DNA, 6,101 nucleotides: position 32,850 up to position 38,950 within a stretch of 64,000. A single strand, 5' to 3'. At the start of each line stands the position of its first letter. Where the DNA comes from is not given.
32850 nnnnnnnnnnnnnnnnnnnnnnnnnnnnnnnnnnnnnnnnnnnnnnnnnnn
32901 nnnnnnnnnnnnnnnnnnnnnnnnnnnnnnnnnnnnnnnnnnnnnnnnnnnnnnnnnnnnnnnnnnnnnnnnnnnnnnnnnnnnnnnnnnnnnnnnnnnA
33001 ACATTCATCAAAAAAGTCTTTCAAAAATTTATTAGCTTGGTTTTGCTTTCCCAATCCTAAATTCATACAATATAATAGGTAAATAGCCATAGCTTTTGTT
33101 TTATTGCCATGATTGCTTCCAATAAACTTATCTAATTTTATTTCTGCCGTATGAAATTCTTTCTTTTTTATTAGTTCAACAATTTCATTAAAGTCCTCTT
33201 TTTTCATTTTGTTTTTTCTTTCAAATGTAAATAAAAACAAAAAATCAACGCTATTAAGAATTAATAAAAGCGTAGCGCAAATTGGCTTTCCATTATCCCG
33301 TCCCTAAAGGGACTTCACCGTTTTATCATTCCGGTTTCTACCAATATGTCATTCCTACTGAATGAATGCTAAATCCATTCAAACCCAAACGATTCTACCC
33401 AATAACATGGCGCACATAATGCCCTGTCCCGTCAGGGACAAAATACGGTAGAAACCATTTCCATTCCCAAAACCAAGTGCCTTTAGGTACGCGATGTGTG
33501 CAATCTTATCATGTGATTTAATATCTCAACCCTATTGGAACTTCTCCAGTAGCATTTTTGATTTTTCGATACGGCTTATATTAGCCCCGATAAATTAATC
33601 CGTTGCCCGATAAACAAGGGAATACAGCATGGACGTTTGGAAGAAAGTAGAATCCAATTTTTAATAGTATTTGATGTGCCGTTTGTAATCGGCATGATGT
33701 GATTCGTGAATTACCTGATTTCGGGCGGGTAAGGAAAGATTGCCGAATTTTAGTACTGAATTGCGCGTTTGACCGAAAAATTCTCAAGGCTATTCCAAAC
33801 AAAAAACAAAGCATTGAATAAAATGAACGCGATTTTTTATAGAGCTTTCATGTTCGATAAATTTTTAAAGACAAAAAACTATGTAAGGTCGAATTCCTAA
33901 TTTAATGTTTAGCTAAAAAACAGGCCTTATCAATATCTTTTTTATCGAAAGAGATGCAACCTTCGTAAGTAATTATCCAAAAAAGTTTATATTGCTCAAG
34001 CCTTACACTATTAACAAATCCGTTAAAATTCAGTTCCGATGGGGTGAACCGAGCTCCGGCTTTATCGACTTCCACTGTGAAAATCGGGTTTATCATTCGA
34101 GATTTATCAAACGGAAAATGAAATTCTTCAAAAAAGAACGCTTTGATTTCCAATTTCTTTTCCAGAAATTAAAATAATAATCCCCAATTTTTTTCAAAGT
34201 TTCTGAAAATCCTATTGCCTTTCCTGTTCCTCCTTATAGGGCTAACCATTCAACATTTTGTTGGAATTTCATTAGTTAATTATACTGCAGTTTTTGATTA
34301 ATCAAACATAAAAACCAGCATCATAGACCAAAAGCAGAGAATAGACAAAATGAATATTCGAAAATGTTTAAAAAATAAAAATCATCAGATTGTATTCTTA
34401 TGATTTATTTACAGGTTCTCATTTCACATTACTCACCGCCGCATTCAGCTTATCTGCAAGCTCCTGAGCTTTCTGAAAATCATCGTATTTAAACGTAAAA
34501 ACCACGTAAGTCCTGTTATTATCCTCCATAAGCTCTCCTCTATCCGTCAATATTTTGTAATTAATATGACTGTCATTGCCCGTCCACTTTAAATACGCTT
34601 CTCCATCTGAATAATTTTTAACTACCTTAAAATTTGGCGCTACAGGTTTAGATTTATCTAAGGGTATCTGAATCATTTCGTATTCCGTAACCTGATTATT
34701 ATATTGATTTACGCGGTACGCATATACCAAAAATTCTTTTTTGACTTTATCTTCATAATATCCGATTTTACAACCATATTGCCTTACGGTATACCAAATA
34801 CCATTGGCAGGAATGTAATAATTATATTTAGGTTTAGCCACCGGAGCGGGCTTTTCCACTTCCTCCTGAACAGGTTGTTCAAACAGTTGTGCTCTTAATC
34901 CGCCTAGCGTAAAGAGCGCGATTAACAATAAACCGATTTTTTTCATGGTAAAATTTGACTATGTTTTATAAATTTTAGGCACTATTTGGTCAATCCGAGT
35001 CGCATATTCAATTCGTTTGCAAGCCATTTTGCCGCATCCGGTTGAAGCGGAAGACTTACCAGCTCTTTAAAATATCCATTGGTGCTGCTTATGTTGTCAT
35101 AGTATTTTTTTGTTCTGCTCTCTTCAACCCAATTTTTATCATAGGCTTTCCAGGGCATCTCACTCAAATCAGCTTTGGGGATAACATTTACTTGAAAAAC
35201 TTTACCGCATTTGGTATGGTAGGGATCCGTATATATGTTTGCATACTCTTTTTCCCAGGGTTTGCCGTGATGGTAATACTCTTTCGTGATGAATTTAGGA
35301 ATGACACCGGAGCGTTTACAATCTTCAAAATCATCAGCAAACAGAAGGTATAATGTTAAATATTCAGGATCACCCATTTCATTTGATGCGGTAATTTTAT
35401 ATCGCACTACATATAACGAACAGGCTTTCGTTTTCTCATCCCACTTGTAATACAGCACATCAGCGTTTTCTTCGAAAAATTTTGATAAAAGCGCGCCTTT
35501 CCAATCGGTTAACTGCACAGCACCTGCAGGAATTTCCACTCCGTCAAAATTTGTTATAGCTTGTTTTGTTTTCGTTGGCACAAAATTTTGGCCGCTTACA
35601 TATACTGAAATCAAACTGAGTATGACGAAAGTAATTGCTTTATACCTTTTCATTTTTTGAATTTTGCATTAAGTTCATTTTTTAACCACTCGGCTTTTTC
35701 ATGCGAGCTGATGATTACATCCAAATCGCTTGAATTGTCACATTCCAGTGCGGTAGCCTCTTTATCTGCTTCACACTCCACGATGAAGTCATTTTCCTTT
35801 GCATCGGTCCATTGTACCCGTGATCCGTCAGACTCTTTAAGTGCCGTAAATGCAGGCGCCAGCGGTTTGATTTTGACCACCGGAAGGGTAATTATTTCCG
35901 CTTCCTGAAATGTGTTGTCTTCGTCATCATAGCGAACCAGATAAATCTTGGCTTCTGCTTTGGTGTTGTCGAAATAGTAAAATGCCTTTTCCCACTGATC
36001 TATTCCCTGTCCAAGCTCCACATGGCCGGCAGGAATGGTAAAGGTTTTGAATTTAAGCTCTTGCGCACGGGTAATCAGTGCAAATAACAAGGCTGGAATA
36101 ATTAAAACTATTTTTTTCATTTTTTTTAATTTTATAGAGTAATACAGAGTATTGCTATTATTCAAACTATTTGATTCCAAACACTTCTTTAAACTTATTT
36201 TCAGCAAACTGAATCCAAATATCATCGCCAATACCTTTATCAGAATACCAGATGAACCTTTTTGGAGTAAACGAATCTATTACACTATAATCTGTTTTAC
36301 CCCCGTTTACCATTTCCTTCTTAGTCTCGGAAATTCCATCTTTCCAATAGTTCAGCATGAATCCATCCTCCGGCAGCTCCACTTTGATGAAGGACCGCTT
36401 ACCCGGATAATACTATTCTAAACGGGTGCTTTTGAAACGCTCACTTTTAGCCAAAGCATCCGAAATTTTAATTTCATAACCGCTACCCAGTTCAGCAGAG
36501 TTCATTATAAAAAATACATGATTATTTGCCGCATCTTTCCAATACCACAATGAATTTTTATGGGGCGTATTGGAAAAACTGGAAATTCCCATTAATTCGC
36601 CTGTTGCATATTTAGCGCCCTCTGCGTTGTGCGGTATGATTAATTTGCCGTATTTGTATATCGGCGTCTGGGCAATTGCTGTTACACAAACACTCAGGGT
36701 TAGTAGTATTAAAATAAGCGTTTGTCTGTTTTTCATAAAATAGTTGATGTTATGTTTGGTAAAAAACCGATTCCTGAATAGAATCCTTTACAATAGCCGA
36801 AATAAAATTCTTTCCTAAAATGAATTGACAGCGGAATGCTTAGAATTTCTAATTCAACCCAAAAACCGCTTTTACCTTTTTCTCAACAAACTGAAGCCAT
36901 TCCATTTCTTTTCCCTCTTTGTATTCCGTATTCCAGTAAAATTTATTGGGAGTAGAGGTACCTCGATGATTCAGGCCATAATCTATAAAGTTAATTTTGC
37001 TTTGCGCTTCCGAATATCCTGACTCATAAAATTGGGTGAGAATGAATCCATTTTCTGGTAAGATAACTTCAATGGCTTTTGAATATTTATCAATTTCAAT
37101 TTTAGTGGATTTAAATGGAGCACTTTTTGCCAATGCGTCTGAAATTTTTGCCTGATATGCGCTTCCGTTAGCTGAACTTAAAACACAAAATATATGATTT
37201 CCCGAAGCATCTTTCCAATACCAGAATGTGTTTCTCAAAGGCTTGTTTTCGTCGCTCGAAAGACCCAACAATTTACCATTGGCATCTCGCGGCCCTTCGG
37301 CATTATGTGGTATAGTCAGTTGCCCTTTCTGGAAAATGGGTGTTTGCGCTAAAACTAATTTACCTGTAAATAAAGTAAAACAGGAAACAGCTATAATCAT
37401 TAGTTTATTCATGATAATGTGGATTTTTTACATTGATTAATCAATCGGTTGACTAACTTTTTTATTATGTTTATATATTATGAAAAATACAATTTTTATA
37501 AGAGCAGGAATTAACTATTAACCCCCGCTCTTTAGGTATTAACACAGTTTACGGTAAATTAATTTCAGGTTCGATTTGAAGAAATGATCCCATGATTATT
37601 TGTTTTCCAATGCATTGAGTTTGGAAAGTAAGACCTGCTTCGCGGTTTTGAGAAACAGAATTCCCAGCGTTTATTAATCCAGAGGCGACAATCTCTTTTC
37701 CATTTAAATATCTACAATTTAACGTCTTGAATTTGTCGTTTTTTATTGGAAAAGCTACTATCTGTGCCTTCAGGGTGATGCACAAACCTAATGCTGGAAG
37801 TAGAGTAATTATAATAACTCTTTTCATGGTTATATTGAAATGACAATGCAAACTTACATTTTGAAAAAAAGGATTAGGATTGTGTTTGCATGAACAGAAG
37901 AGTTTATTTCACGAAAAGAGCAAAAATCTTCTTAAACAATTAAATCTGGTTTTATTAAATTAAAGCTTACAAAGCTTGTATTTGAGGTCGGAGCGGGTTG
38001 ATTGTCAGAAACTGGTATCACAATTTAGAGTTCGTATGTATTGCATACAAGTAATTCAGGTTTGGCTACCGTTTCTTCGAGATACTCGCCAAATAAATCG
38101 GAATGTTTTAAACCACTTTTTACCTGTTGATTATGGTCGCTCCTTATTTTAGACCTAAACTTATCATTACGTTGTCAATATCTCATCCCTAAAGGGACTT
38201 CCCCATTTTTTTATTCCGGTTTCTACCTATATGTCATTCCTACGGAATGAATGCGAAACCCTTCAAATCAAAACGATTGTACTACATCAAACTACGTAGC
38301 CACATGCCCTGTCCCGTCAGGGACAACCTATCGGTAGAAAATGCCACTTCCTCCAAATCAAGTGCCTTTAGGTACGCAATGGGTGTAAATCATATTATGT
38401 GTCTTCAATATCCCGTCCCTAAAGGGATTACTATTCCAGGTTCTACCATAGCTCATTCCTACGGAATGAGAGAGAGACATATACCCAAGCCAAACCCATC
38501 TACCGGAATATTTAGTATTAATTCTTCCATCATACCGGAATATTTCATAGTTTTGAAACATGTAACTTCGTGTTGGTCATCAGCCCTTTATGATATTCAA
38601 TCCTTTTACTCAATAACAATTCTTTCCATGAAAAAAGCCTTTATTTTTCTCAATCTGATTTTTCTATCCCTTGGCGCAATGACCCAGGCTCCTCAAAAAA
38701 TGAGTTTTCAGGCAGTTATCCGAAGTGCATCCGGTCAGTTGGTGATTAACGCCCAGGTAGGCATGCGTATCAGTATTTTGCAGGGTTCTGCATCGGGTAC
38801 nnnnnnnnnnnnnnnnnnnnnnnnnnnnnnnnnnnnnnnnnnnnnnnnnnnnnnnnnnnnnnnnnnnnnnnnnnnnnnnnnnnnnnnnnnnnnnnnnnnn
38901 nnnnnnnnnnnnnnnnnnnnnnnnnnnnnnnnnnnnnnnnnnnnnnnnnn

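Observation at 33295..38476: Novel about 200-bp MITE-like element with imperfect terminal inverted repeats and three internal hairpins (two full copies plus one partial)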

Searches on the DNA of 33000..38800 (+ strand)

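Call 8: search_rna_families(source=window, start=33000, end=38800, threshold=evalue, max_evalue=10)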
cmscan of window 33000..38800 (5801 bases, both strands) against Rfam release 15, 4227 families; matches with E-value up to 10: 2.
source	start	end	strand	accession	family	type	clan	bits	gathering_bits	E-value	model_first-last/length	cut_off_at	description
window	34144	34242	+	RF01457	rli22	Gene; sRNA;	CL00114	21.9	80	3.9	1-111/111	no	Listeria sRNA rli22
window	37699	37752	+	RF03226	mir-8196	Gene; miRNA;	-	21.7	59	4.8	1-65/65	no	mir-8196 microRNA precursor family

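Call 88: search_dna_similar(query=window:38170-38480:+, collection=plasmids, mode=distant, max_evalue=0.001, max_rows=10)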
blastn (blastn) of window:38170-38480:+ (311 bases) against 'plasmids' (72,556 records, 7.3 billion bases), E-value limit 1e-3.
No match.
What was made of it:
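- Tried and rejected: The plasmid collection has no DNA match to the element (call 88).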
